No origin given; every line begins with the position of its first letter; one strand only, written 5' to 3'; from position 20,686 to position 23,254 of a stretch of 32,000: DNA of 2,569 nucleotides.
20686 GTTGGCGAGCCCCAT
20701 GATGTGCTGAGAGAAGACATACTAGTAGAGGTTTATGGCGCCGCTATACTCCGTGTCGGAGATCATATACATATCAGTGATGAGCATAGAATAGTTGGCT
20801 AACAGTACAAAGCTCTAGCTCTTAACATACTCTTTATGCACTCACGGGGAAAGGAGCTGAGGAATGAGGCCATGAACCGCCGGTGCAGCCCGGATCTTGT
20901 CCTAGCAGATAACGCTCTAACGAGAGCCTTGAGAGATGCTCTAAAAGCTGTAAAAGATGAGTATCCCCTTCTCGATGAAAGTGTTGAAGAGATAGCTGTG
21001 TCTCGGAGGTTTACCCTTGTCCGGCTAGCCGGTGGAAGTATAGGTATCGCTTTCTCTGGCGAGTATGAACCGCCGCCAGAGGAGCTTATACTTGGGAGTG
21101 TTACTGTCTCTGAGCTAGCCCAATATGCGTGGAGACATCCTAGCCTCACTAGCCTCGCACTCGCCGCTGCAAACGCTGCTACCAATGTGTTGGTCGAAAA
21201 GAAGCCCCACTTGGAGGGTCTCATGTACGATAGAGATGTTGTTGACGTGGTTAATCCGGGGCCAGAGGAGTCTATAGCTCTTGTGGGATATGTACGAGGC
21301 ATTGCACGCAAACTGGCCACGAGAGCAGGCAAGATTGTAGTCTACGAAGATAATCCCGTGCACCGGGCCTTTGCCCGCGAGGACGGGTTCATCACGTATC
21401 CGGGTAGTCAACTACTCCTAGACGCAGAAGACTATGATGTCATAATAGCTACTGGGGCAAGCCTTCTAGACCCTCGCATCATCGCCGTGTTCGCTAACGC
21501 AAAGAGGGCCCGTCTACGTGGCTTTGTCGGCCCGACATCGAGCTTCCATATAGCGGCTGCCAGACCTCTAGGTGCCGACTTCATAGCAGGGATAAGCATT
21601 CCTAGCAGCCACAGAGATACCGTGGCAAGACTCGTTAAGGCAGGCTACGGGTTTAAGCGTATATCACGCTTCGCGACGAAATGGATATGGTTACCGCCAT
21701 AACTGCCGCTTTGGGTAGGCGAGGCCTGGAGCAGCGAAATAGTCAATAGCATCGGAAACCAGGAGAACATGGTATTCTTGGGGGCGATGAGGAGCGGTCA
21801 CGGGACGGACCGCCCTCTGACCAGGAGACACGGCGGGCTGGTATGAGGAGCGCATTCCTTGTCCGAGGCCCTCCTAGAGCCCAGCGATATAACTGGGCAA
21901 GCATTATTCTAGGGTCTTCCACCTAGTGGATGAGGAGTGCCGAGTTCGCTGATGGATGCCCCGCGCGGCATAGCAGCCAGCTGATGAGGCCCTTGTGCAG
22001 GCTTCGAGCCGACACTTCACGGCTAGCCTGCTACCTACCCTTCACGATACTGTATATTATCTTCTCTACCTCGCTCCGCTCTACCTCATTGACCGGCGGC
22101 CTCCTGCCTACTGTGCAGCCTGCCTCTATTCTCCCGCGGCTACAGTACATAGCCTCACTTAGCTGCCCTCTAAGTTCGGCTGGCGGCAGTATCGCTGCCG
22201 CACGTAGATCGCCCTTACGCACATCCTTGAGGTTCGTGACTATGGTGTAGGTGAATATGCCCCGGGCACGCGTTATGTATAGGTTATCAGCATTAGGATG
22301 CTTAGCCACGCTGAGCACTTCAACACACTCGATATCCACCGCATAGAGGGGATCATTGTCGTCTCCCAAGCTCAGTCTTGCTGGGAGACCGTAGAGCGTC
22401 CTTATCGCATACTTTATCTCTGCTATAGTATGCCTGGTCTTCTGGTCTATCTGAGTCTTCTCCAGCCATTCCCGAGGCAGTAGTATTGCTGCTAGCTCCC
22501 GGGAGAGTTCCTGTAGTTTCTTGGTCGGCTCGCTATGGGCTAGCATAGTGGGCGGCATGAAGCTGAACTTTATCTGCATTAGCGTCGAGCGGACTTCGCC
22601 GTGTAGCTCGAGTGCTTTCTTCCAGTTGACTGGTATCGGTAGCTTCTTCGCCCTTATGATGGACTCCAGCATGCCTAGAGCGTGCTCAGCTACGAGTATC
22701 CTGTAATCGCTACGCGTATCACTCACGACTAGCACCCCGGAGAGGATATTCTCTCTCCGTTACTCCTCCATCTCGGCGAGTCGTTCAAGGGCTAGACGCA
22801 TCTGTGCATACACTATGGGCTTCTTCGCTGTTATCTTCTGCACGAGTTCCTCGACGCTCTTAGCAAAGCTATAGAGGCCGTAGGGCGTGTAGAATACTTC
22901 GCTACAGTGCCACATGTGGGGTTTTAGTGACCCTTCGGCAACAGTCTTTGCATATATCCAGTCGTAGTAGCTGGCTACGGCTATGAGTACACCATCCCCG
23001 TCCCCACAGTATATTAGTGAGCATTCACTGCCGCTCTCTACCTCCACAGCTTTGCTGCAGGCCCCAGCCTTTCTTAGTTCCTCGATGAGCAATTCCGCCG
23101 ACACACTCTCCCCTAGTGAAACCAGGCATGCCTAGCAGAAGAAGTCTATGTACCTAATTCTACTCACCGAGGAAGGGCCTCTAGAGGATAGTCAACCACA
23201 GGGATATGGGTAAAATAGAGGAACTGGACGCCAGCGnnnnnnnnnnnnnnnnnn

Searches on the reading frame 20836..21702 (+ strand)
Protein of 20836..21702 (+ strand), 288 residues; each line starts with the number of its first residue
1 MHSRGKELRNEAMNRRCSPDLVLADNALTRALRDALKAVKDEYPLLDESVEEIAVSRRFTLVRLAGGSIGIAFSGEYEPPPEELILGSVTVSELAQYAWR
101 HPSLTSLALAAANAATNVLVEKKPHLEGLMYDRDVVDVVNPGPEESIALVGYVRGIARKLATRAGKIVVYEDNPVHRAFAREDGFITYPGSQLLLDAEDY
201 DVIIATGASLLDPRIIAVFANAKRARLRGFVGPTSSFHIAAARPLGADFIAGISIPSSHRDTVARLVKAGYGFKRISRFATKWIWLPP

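Call 3: search_protein_families(library=pfam, proteins=[window:20836-21702:+], max_evalue=0.1)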
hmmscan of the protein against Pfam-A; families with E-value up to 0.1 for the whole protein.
window:20836-21702:+ (288 aa): 2 families
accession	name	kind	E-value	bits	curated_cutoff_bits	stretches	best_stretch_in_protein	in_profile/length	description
PF04016.18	DUF364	-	2e-19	70.1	23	1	134-285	1-146/147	Putative heavy-metal chelation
PF13938.11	DUF4213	-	1e-07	32.5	23.5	1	47-115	10-74/75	Putative heavy-metal chelation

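Call 4: search_protein_families(library=ncbifam, proteins=[window:20836-21702:+], max_evalue=0.1)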
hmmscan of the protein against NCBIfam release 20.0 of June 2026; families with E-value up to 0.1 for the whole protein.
window:20836-21702:+ (288 aa): 0 families

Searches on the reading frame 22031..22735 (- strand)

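Call 3: search_protein_families(library=pfam, proteins=[window:22031-22735:-], max_evalue=0.1)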
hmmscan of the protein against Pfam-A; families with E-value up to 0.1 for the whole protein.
window:22031-22735:- (234 aa): 2 families
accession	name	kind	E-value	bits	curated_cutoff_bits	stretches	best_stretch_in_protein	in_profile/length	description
PF18489.6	Alpha_Helical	-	1.8e-39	135.3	32.4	1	5-124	2-127/127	Alpha helical domain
PF01588.26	tRNA_bind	-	2.1e-06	28.2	27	1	138-202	4-76/96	Putative tRNA binding domain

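Call 4: search_protein_families(library=ncbifam, proteins=[window:22031-22735:-], max_evalue=0.1)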
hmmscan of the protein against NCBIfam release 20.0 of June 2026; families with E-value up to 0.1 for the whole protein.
window:22031-22735:- (234 aa): 2 families
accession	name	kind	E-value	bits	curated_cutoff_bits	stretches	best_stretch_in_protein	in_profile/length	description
NF045867.1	PheT_Nterm_rel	equivalog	0.0026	17.8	120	1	135-177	89-132/171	TyrS-associated PheT N-terminal domain-related protein TapR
TIGR00472.1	pheT_bact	equivalog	0.0059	14.9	402.65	1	136-199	47-122/798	phenylalanine--tRNA ligase subunit beta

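Call 5: search_protein_families(library=padloc, proteins=[window:22031-22735:-], max_evalue=1)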
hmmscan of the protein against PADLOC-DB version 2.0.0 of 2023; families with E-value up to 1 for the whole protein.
window:22031-22735:- (234 aa): 0 families

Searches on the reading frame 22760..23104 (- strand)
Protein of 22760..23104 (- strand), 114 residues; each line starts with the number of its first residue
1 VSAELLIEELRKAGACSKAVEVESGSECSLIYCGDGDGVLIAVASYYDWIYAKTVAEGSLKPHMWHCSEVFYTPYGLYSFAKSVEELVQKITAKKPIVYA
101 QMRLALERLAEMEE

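Call 3: search_protein_families(library=pfam, proteins=[window:22760-23104:-], max_evalue=0.1)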
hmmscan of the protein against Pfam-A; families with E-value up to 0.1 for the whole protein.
window:22760-23104:- (114 aa): 0 families

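Call 4: search_protein_families(library=ncbifam, proteins=[window:22760-23104:-], max_evalue=0.1)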
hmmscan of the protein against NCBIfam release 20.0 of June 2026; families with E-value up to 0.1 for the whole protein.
window:22760-23104:- (114 aa): 0 families

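Call 5: search_protein_families(library=padloc, proteins=[window:22760-23104:-], max_evalue=1)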
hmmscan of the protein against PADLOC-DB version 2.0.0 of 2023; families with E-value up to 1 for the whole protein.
window:22760-23104:- (114 aa): 0 families
